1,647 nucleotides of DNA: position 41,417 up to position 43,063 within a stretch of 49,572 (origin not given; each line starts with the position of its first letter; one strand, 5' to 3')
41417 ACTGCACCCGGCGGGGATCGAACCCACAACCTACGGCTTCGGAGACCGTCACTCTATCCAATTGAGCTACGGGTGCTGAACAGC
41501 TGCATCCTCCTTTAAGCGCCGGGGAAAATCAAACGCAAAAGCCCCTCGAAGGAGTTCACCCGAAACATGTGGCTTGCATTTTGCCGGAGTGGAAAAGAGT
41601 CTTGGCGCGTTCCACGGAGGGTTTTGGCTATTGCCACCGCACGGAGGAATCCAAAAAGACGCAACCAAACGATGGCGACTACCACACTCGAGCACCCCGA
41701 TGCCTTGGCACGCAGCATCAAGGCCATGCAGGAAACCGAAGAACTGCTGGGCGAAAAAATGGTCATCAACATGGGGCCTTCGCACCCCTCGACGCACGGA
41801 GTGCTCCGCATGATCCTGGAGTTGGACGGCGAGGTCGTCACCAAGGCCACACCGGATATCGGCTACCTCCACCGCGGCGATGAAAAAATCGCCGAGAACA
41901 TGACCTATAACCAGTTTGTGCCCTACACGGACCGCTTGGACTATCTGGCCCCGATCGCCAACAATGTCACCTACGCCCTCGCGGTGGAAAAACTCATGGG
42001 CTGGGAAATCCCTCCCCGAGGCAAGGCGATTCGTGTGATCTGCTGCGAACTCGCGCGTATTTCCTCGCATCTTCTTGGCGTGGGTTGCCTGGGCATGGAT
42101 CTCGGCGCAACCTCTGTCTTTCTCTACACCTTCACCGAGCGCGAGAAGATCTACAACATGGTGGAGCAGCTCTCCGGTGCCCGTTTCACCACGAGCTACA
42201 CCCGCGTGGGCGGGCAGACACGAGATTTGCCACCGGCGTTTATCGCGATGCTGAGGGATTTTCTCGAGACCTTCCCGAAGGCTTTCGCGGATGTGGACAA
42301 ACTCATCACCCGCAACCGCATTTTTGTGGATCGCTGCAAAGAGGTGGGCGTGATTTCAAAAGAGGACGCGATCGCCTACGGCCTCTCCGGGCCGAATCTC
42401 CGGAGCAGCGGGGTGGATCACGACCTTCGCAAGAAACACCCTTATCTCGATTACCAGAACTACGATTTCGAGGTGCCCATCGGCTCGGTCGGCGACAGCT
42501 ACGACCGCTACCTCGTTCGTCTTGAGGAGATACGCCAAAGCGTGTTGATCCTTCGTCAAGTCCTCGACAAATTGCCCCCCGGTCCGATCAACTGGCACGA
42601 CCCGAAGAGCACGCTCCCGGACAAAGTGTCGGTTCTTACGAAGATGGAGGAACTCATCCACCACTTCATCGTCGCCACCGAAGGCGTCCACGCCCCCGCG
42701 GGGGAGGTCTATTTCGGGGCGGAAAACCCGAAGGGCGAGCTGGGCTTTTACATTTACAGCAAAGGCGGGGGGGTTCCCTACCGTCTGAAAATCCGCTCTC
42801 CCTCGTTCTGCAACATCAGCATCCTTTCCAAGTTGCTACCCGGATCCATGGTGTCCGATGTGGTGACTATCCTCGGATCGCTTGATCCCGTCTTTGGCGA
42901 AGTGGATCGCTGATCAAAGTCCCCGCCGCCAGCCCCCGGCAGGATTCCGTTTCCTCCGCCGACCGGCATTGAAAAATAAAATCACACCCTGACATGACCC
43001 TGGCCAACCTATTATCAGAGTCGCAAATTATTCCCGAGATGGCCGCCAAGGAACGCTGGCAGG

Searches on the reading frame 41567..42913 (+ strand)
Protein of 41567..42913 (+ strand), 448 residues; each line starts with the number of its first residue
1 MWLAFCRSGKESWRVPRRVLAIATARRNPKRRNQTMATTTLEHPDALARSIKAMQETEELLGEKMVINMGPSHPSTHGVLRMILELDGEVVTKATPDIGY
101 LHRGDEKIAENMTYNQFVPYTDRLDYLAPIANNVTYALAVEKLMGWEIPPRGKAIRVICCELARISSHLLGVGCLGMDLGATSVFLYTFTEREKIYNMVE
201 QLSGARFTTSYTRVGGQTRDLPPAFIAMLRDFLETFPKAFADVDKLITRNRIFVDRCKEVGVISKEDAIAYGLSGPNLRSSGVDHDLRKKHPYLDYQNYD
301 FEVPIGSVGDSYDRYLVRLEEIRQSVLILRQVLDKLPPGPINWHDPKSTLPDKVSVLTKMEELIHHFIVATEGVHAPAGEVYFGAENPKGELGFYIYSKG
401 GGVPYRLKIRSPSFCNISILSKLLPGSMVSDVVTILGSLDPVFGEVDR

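Call 78: search_protein_families(library=pfam, proteins=[window:41567-42913:+], max_evalue=0.001)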
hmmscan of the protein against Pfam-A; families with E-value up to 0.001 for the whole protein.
window:41567-42913:+ (448 aa): 1 family
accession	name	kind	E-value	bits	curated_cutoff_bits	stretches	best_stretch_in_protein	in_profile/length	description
PF00346.24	Complex1_49kDa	-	3.7e-113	377.5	24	1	178-448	1-271/271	Respiratory-chain NADH dehydrogenase, 49 Kd subunit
